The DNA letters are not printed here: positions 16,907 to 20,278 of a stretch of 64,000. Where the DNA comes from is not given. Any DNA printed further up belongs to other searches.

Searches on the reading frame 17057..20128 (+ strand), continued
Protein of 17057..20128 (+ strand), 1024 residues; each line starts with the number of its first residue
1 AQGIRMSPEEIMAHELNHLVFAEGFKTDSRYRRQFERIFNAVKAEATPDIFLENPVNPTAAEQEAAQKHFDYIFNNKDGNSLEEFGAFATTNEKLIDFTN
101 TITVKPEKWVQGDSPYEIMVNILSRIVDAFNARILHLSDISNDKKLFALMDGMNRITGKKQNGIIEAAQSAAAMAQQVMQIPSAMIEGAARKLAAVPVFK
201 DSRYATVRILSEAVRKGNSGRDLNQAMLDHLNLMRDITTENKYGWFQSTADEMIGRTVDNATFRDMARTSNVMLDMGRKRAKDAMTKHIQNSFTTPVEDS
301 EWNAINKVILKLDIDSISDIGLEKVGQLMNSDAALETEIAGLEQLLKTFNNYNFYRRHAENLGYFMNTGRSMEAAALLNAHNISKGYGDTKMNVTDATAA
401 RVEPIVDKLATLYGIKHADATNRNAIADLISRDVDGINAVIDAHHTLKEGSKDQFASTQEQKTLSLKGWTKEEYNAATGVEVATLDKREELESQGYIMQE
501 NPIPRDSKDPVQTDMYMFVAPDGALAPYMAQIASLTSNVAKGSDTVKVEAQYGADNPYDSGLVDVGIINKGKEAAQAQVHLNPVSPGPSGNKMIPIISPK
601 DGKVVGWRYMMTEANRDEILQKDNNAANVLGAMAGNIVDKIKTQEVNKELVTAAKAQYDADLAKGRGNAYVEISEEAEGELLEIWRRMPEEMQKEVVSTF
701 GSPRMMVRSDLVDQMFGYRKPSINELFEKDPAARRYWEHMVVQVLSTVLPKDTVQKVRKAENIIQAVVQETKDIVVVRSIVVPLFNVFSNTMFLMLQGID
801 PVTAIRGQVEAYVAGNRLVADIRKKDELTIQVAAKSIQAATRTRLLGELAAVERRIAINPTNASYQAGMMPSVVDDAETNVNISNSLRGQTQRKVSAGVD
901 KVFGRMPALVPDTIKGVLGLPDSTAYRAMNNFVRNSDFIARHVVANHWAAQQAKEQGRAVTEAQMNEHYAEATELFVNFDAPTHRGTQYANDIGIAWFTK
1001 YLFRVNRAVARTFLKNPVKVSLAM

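Call 60: search_solved_structures(query=L017:2937-3476:+, max_evalue=1, show_alignments=2)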
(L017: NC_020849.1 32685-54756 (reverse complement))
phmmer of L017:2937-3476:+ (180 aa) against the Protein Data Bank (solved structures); distinct sequences matched with E-value up to 1: 1.
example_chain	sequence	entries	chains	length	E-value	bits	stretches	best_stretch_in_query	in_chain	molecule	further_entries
9uvs_A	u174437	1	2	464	0.28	14.1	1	46-98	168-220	Aminotransferase class-III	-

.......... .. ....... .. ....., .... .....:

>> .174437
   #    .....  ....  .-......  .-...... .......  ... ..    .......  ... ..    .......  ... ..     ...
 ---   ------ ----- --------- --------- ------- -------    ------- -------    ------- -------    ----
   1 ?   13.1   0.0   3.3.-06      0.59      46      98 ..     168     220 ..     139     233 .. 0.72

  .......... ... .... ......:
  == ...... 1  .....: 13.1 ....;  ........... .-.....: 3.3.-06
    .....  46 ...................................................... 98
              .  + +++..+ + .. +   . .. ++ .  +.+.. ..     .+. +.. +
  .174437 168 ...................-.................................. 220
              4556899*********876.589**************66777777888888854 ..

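Call 61: search_dna_similar(query=L017:2937-3476:+, collection=phages, mode=protein, max_rows=40, max_evalue=0.01)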
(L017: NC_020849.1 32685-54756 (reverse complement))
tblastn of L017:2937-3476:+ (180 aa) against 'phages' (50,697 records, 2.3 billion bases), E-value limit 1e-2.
Records with a match: 42; places in all: 42; records where one place covers at least 80% of the query: 16.
Best place of each record, by identity: >=99% 2; <60% 40.
By first word of the organism name: Rhizobium 22; Agrobacterium 5; Tenacibaculum 5; Pseudoalteromonas 2; Sinorhizobium 2; uncultured 2; Pantoea 1; Escherichia 1; Ochrobactrum 1; Paracoccus 1.
By host as written in the record: - 7; Rhizobium leguminosarum 4; Tenacibaculum maritimum 3; Rhizobium etli CFN42 3; Rhizogenic Agrobacterium biovar 1 ST15.13/095 3; Pseudoalteromonas sp. YD6 2; Agrobacterium tumefaciens C58 2; Rhizobium sp. TUX16P 2; and 12 more.
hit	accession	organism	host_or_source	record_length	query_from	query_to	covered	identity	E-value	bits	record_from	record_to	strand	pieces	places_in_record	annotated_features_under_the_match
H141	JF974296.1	Pseudoalteromonas phage pYD6-A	Pseudoalteromonas sp. YD6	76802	1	180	100%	99.4%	1e-117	371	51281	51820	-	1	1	hypothetical protein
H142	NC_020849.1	Pseudoalteromonas phage pYD6-A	Pseudoalteromonas sp. YD6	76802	1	180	100%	99.4%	1e-117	371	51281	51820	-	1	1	virion RNA polymerase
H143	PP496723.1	Pantoea bacteriophage TacPo2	Pantoea agglomerans TAC4.III.94.1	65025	25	168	80%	42.1%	2e-29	119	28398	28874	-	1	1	hypothetical protein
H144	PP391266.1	Escherichia phage PJNS034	Escherichia coli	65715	25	168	80%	41.5%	1e-28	116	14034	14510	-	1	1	hypothetical protein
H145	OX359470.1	Ochrobactrum phage ORM_20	-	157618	3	176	97%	31.4%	6e-12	69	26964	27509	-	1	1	baseplate hub subunit and tail lysozyme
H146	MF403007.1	Agrobacterium phage Atu_ph04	Agrobacterium tumefaciens C58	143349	15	166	84%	34.6%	3e-15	78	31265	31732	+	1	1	baseplate hub + tail lysozyme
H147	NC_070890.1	Agrobacterium phage Atu_ph04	Agrobacterium tumefaciens C58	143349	15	166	84%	34.6%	3e-15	78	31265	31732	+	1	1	baseplate hub + tail lysozyme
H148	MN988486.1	Rhizobium phage RHph_Y68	Rhizobium sp. TUX16P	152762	30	160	73%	39.4%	4e-14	75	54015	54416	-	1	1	baseplate hub subunit and tail lysozyme protein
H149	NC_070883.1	Rhizobium phage RHph_Y68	Rhizobium sp. TUX16P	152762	30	160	73%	39.4%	4e-14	75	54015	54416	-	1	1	baseplate hub subunit and tail lysozyme protein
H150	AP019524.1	Tenacibaculum phage PTm1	Tenacibaculum maritimum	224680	26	163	77%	37.1%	1e-18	88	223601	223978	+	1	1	peptidoglycan-binding protein LysM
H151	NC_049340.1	Tenacibaculum phage PTm1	Tenacibaculum maritimum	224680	26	163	77%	37.1%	1e-18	88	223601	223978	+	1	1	baseplate hub subunit and tail lysozyme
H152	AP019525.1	Tenacibaculum phage PTm5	Tenacibaculum maritimum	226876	26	163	77%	37.1%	1e-18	88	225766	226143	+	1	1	peptidoglycan-binding protein LysM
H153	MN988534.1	Rhizobium phage RHph_N34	Rhizobium etli CFN42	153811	27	178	84%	33.3%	5e-13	72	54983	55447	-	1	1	baseplate hub subunit and tail lysozyme protein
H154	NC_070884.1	Rhizobium phage RHph_N34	Rhizobium etli CFN42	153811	27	178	84%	33.3%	5e-13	72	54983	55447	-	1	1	baseplate hub subunit and tail lysozyme protein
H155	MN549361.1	Rhizobium phage RL2RES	Rhizobium leguminosarum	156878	33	165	74%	37.8%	1e-14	76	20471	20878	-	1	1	baseplate hub subunit and tail lysozyme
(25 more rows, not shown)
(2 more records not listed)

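Call 62: search_protein_families(library=phrogs, proteins=[L017:2937-3476:+], max_evalue=0.01)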
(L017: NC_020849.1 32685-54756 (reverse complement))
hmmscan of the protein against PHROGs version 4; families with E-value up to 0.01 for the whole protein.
L017:2937-3476:+ (180 aa): 1 family
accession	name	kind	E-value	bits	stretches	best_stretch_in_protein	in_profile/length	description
phrog_27932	-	tail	1.6e-21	77.2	1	15-166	334-489/855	baseplate hub subunit and tail lysozyme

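Call 64: find_homologous_proteins(query=L017:2937-3446:+, max_evalue=0.001)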
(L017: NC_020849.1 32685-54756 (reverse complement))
Query L017:2937-3446:+ (170 aa): 16 proteins with E <= 0.001 among 44 candidates.
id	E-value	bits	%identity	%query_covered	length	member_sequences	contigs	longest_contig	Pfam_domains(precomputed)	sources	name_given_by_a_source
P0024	1.2e-53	199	59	91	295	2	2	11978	-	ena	-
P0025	2.7e-47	178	56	91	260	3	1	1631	-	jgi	jgi:hypothetical protein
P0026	4.9e-47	178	60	85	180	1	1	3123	-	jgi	jgi:hypothetical protein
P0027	5.7e-44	168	57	83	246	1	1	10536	-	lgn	-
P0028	2.6e-23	100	44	81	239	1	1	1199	-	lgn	-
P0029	3.1e-22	97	42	81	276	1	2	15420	PF02368.25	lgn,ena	-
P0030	8.1e-22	96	44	74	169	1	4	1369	-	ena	-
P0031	4.5e-19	87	41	78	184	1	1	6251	-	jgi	jgi:hypothetical protein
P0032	1.1e-18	85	41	78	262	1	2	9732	-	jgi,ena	jgi:galactitol-specific phosphotransferase system IIB component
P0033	1.4e-18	85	43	76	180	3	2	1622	-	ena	-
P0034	5.3e-18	83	39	81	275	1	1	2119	-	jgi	-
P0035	1.3e-16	79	37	81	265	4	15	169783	-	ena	-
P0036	1.3e-16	79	36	95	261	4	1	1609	-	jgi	jgi:hypothetical protein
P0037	2.4e-16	78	38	81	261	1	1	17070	-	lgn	-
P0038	6.8e-16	76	37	84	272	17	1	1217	-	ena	-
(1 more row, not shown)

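Call 67: search_solved_structures(query=A4, max_evalue=1, show_alignments=2)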
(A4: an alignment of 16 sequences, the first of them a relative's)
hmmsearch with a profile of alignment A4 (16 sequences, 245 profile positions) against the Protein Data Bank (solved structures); distinct sequences matched with E-value up to 1: 0.

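Call 75: predict_structure(alignment_id=A4)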
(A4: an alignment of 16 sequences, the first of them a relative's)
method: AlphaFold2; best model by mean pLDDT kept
length: 180 residues; sequences in the alignment: 16
mean_pLDDT: 87.2   pTM: 0.76
mean pLDDT of the five models: 87.2, 87.1, 86.1, 85.9, 85.2
residues with pLDDT >= 90: 142; 70-90: 2; 50-70: 13; < 50: 23
segments of 3 or more residues with pLDDT < 50: 9-16, 18-21, 24-32
pLDDT, mean of each block of 10 residues (from residue 1): 49 47 48 70 96 97 97 98 98 98 98 98 97 97 97 98 95 90
secondary structure, 60 per line:
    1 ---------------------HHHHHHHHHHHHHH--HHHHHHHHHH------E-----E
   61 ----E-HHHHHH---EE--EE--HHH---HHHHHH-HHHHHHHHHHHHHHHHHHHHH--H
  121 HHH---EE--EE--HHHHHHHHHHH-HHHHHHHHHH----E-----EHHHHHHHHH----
elements in order: H22-35 H38-47 H67-72 H90-95 H97-117 H120-123 H135-145 H147-156 H168-176

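Call 78: fold_search(model_id=the predicted structure, library=pdb)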
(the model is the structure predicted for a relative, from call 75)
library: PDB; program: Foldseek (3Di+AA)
matches with E <= 10: 130; with E <= 0.001: 0
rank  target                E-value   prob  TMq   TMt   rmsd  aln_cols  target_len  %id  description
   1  3bkh                  2.2e-02  0.97  0.42  0.30   9.3       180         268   16  Crystal structure of the bacteriophage phiKZ lytic transglycosylase, gp144 (released 2008-01-08)
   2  8rhf_B                2.6e-02  0.99  0.41  0.25   8.0       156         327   17  Lytic Transglycosylase MltD of Pseudomonas aeruginosa bound to the Natural Product Bulgecin A, with two LysM domains (released 2024-04-17)
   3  5ohu                  3.6e-02  1.00  0.49  0.16   8.8       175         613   17  The X-ray Structure of Lytic Transglycosylase Slt from Pseudomonas aeruginosa (released 2018-04-18)
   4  8rhe_A                3.6e-02  0.93  0.36  0.25   9.1       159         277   18  Lytic Transglycosylase MltD of Pseudomonas aeruginosa bound to the Natural Product Bulgecin A (released 2024-04-17)
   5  8rhf_A                4.3e-02  0.98  0.41  0.25   8.0       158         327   18  Lytic Transglycosylase MltD of Pseudomonas aeruginosa bound to the Natural Product Bulgecin A, with two LysM domains (released 2024-04-17)
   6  7lam_A                4.8e-02  1.00  0.43  0.16   8.2       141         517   19  Crystal structure of Campylobacter jejuni Cj0843c lytic transglycosylase in complex with N,N',N''-triacetylchitotriose (released 2021-04-21)
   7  8rhi_A                5.1e-02  0.95  0.39  0.27   8.4       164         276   16  Lytic Transglycosylase MltD of Pseudomonas aeruginosa in a ternary complex bound to Bulgecin A and chito-tetraose (released 2024-04-17)
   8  8rhe_B                5.7e-02  0.93  0.36  0.25   7.9       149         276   17  Lytic Transglycosylase MltD of Pseudomonas aeruginosa bound to the Natural Product Bulgecin A (released 2024-04-17)
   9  6cf9                  7.1e-02  0.98  0.43  0.17   8.1       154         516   18  Crystal structure of soluble lytic transglycosylase Cj0843 of Campylobacter jejuni at 2.3A resolution in I23 space group (released 2018-05-30)
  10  1qte                  7.1e-02  0.98  0.44  0.14   9.2       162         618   17  CRYSTAL STRUCTURE OF THE 70 KDA SOLUBLE LYTIC TRANSGLYCOSYLASE SLT70 FROM ESCHERICHIA COLI AT 1.90 A RESOLUTION IN COMPL (released 1999-08-31)
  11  4p0g_A                7.5e-02  0.85  0.40  0.19   8.4       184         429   12  Crystal structure of MltF from Pseudomonas aeruginosa complexed with bulgecin and muropeptide (released 2015-03-18)
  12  6fbt_A                8.4e-02  0.99  0.49  0.16   8.6       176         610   17  The X-ray Structure of Lytic Transglycosylase Slt from Pseudomonas aeruginosa in complex with the reaction product NAG (released 2018-04-18)
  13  5a5x_B                8.4e-02  0.91  0.42  0.21   7.8       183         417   15  Crystal Structure of Se-Met MltF from Pseudomonas aeruginosa (released 2016-10-12)
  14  8rhi_B                8.4e-02  0.84  0.36  0.26   9.0       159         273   18  Lytic Transglycosylase MltD of Pseudomonas aeruginosa in a ternary complex bound to Bulgecin A and chito-tetraose (released 2024-04-17)
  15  6cfc                  9.4e-02  0.91  0.42  0.17   8.9       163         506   18  Crystal structure of soluble lytic transglycosylase Cj0843 of Campylobacter jejuni in complex with Bulgecin A (released 2018-05-30)
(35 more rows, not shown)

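Call 79: get_annotated_region(hit=H143, flank=6000)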
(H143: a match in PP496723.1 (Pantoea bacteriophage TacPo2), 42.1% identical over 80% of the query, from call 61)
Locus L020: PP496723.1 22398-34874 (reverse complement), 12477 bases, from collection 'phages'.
description: Pantoea bacteriophage TacPo2, complete genome.
organism: Pantoea bacteriophage TacPo2 (NCBI taxid 3134916)
taxonomy: Viruses; Duplodnaviria; Heunggongvirae; Uroviricota; Caudoviricetes
host: Pantoea agglomerans TAC4.III.94.1; source: rotten potato; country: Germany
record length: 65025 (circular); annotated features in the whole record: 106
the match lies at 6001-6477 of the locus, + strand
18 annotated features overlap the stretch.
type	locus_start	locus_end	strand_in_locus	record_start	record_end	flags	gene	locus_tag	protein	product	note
CDS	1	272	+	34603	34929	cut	-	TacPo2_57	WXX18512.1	hypothetical protein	-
CDS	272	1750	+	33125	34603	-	-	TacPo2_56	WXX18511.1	hypothetical protein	-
CDS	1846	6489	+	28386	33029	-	-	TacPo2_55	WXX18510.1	hypothetical protein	-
CDS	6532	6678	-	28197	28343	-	-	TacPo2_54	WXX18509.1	hypothetical protein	-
CDS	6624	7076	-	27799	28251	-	-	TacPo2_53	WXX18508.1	hypothetical protein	-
CDS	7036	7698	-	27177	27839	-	-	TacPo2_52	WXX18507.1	hypothetical protein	-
CDS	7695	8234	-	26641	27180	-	-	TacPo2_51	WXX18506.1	hypothetical protein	-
CDS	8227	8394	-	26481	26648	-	-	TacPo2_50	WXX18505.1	hypothetical protein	-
CDS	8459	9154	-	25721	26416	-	-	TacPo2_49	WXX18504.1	hypothetical protein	-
CDS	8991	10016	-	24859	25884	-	-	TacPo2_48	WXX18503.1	hypothetical protein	-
CDS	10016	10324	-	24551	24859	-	-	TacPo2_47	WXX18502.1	hypothetical protein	-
CDS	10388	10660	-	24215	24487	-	-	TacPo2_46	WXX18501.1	hypothetical protein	-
CDS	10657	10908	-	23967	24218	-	-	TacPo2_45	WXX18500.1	hypothetical protein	-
CDS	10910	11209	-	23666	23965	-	-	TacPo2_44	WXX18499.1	hypothetical protein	-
CDS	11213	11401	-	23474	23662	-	-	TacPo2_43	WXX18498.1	hypothetical protein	-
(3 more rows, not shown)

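Call 84: search_protein_families(library=phrogs, proteins=[L020:1846-6486:+], max_evalue=0.00001)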
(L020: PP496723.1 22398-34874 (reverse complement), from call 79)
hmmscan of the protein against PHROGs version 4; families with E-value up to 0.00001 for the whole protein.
L020:1846-6486:+ (1547 aa): 1 family
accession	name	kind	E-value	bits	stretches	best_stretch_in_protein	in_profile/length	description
phrog_27932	-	tail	6.5e-20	71.9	1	1389-1545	348-492/855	baseplate hub subunit and tail lysozyme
